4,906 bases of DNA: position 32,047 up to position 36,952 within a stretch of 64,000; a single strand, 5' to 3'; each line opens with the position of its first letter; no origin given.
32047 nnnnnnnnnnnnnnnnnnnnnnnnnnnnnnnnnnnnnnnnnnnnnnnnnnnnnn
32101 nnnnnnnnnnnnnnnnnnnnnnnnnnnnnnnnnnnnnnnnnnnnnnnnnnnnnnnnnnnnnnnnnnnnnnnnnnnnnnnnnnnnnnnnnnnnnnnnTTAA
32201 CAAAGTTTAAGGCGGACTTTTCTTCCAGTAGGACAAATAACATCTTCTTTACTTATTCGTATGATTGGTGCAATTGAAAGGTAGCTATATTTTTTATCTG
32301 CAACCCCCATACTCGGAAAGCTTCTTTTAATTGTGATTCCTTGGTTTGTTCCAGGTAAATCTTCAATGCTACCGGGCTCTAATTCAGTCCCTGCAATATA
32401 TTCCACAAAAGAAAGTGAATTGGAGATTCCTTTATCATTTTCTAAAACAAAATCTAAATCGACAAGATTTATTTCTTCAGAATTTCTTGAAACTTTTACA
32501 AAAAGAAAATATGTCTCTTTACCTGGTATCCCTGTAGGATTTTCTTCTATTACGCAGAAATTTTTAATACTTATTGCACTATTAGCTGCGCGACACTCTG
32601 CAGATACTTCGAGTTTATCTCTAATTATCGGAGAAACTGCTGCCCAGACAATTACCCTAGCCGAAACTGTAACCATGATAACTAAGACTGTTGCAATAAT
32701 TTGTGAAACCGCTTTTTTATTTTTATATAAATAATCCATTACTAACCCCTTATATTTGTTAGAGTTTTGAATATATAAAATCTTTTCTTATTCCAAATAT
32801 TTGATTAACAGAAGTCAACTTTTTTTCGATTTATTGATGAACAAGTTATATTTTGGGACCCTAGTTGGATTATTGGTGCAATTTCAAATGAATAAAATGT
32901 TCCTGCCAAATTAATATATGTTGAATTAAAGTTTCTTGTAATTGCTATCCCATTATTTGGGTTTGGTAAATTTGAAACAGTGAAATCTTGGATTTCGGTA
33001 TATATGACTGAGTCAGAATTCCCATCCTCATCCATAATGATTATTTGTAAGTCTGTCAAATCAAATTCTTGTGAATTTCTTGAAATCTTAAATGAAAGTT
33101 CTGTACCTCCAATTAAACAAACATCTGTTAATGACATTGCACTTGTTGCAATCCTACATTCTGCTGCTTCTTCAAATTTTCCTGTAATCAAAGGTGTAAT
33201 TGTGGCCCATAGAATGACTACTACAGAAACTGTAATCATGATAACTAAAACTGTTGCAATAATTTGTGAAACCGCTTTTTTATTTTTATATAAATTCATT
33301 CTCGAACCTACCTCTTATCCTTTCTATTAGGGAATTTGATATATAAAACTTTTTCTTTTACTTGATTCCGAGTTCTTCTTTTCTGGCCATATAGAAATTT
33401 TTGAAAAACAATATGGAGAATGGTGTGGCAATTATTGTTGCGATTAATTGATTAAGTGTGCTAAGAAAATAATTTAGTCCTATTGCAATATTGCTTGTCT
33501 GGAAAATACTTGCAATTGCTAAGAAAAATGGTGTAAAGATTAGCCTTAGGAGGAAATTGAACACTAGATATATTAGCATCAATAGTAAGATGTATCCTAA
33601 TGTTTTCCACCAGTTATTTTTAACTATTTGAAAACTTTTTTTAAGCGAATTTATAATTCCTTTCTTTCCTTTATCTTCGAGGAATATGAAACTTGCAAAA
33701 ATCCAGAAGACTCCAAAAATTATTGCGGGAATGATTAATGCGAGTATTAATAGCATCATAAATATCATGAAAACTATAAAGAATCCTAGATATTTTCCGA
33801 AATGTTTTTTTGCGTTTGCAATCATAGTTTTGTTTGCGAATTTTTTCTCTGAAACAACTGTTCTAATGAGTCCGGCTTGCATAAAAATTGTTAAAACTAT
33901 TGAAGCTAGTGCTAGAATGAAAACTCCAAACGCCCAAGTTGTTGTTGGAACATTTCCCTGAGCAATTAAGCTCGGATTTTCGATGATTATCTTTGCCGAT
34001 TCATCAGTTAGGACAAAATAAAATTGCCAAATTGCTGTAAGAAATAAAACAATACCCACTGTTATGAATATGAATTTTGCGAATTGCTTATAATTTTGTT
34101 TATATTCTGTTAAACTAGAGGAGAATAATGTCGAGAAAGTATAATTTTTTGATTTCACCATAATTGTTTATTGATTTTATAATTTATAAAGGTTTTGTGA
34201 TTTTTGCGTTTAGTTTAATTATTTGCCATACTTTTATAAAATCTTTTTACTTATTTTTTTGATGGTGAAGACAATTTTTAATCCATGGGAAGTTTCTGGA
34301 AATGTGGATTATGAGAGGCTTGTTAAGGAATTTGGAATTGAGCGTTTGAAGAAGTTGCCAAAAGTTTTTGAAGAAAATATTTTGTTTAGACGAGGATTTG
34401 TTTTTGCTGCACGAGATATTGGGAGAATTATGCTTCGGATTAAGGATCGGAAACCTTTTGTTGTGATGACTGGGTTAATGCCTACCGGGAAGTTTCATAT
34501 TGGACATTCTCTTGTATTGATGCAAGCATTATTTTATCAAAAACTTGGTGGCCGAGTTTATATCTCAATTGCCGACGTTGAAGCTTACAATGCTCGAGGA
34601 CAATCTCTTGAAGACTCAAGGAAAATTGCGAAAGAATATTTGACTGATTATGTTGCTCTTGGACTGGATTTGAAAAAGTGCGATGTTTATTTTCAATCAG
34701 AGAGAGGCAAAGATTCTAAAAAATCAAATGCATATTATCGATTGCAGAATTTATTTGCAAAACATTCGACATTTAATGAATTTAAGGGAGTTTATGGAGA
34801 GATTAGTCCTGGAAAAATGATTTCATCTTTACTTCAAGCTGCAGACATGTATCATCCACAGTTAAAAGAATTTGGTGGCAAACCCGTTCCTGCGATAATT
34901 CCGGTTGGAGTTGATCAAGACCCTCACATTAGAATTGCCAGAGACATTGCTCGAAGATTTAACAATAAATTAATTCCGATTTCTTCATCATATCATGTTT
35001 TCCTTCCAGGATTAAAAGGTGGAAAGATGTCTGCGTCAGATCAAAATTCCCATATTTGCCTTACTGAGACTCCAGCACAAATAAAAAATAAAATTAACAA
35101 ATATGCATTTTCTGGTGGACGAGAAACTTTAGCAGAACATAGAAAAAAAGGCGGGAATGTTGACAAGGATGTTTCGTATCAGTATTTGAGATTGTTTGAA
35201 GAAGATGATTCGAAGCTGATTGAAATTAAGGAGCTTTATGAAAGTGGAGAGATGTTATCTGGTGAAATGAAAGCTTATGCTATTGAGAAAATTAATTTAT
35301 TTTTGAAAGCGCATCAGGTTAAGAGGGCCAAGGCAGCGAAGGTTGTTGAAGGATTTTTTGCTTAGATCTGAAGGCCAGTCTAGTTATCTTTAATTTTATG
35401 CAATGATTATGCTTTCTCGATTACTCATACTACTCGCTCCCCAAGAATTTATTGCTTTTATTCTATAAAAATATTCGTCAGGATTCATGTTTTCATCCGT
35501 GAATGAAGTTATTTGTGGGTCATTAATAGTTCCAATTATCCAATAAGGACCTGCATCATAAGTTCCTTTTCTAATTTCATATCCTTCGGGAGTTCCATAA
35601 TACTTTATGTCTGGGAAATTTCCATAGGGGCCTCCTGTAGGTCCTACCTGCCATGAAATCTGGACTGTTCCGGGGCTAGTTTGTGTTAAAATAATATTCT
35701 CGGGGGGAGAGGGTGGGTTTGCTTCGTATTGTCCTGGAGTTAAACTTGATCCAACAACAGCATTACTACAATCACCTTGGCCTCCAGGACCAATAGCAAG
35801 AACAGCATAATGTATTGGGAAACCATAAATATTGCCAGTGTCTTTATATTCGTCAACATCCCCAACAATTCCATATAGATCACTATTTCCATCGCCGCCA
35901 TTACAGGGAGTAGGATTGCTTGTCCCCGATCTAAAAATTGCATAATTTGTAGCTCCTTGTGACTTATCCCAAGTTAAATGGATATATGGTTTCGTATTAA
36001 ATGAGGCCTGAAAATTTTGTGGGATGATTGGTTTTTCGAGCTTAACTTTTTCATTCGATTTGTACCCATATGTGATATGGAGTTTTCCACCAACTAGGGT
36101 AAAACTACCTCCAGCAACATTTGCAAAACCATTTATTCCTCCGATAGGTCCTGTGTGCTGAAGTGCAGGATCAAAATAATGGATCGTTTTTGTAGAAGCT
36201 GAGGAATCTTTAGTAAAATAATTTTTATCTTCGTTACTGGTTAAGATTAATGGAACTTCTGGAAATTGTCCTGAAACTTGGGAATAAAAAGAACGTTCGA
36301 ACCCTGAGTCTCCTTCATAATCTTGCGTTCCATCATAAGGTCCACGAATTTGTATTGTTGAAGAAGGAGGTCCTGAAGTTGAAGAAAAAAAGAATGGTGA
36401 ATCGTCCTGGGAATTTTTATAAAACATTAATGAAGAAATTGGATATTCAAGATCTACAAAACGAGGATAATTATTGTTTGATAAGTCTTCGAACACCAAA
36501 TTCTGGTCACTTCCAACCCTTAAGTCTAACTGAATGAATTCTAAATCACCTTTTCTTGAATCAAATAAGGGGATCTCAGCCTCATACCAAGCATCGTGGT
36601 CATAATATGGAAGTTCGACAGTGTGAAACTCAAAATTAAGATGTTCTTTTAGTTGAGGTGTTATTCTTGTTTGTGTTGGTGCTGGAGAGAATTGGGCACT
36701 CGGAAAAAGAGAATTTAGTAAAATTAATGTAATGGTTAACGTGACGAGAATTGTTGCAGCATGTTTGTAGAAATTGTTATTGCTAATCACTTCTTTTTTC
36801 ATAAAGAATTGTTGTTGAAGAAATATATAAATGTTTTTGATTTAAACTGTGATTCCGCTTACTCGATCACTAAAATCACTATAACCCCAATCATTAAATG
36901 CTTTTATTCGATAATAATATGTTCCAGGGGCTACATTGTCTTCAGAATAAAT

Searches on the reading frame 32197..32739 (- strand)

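Call 66: search_protein_families(library=pfam, proteins=[window:32197-32739:-], max_evalue=0.01)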
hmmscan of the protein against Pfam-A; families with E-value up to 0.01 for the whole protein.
window:32197-32739:- (180 aa): 1 family
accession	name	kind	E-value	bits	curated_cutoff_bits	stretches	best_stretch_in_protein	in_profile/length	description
PF21603.3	Bdbt-like_TPR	-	0.0093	16.3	27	0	49-86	32-69/85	Bride of doubletime-like, TPR domain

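Call 68: search_protein_families(library=ncbifam, proteins=[window:32197-32739:-], max_evalue=10)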
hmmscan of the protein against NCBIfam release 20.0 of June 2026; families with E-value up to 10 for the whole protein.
window:32197-32739:- (180 aa): 2 families
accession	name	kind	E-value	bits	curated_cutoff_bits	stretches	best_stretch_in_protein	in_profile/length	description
TIGR02537.2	arch_flag_Nterm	domain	0.0051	16.3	20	1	7-35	1-29/33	archaellin/type IV pilin N-terminal domain-containing protein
NF046073.1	UpsA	equivalog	0.013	15.7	130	1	8-32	1-25/136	pilin subunit UpsA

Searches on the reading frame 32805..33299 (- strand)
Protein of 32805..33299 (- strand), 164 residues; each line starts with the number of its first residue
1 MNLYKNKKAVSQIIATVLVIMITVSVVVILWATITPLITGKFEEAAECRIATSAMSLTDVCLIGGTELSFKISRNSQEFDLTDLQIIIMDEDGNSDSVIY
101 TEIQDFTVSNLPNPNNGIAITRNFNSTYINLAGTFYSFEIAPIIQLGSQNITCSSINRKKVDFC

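Call 66: search_protein_families(library=pfam, proteins=[window:32805-33299:-], max_evalue=0.01)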
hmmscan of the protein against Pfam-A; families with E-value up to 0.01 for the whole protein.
window:32805-33299:- (164 aa): 0 families

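Call 68: search_protein_families(library=ncbifam, proteins=[window:32805-33299:-], max_evalue=10)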
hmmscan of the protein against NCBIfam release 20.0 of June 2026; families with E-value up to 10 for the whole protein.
window:32805-33299:- (164 aa): 4 families
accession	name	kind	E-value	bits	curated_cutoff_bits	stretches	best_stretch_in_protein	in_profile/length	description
TIGR02537.2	arch_flag_Nterm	domain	6.4e-05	22.4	20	1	6-31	1-26/33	archaellin/type IV pilin N-terminal domain-containing protein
NF046073.1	UpsA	equivalog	7.4e-05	22.9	130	1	7-148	1-126/136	pilin subunit UpsA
NF002796.0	PRK02935.1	equivalog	0.0059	16.5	108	1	4-81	33-109/118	hypothetical protein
NF053671.1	bindosome_BasC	exception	1.1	9.2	260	1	5-101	4-90/140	bindosome assembly system protein BasC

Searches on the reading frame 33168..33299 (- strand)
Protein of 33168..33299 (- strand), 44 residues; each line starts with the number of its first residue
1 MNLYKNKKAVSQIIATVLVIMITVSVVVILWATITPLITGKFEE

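Call 68: search_protein_families(library=ncbifam, proteins=[window:33168-33299:-], max_evalue=10)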
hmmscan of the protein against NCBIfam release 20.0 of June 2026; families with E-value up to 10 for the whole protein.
seq(44 aa): 4 families
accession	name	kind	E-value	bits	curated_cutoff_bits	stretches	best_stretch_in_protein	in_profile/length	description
TIGR02537.2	arch_flag_Nterm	domain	8e-05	22.1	20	1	6-31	1-26/33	archaellin/type IV pilin N-terminal domain-containing protein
NF046073.1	UpsA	equivalog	0.00025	21.2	130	1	7-33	1-27/136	pilin subunit UpsA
NF046074.1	UpsB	equivalog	0.025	14.7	70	1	8-31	1-24/126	pilin subunit UpsB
NF042931.1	SAG1386_EF1546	equivalog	0.61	10.2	80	1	6-33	22-49/158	SAG1386/EF1546 family surface-associated protein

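Call 69: search_protein_families(library=pfam, proteins=[window:33168-33299:-], max_evalue=10)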
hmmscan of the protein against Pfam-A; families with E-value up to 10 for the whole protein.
seq(44 aa): 3 families
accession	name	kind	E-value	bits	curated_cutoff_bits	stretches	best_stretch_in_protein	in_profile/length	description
PF16982.10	Flp1_like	-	0.0036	17.2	33.5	1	5-43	4-41/49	Putative Flagellin, Flp1-like, domain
PF23960.2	DUF7289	-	0.014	15.4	27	1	9-39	2-32/238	Family of unknown function (DUF7289)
PF07790.16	Pilin_N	-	3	9.2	25.2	1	8-40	1-29/78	Archaeal Type IV pilin, N-terminal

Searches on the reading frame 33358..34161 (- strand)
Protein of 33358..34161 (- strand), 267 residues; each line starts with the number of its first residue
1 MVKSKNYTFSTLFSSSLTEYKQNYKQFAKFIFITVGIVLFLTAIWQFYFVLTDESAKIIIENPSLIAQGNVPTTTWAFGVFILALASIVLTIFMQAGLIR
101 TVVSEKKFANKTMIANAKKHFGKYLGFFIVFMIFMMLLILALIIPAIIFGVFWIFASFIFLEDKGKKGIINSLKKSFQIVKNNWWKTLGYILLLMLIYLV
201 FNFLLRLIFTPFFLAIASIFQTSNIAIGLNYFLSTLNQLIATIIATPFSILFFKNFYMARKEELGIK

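Call 66: search_protein_families(library=pfam, proteins=[window:33358-34161:-], max_evalue=0.01)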
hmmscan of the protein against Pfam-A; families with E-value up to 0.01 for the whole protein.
window:33358-34161:- (267 aa): 2 families
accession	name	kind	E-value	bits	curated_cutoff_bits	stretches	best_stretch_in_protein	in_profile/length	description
PF25231.1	DUF7847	-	1.7e-05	24.7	28.7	1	122-253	125-250/252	Domain of unknown function (DUF7847)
PF10110.14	GPDPase_memb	-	0.002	17.3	29.6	0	6-137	193-320/321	Membrane domain of glycerophosphoryl diester phosphodiesterase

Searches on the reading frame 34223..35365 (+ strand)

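Call 66: search_protein_families(library=pfam, proteins=[window:34223-35365:+], max_evalue=0.01)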
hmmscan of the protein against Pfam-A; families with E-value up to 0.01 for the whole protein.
window:34223-35365:+ (380 aa): 1 family
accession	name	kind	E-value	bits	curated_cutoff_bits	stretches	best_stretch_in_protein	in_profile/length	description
PF00579.31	tRNA-synt_1b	-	4.6e-41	141.5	21.1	1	75-362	2-292/292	tRNA synthetases class I (W and Y)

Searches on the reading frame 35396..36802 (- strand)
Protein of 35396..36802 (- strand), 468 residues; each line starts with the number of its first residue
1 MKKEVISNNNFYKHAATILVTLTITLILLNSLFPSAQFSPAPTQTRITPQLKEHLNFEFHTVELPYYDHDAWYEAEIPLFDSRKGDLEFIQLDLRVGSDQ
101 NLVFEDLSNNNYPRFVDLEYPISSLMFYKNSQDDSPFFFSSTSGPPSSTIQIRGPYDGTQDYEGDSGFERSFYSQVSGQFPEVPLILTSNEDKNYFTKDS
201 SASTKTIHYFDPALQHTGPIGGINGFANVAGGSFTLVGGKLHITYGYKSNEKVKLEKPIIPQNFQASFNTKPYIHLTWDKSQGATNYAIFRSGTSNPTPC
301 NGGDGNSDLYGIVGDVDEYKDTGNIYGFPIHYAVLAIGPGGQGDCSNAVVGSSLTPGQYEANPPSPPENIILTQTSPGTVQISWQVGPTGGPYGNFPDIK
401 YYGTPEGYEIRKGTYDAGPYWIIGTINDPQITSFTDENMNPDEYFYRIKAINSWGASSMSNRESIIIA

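Call 14: search_protein_families(library=pfam, proteins=[window:35396-36802:-], max_evalue=0.001)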
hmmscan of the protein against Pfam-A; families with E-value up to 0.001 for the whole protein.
window:35396-36802:- (468 aa): 1 family
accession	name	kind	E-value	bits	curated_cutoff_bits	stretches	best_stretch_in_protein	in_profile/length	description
PF00041.27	fn3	-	0.00014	22.4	25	0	365-461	1-79/84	Fibronectin type III domain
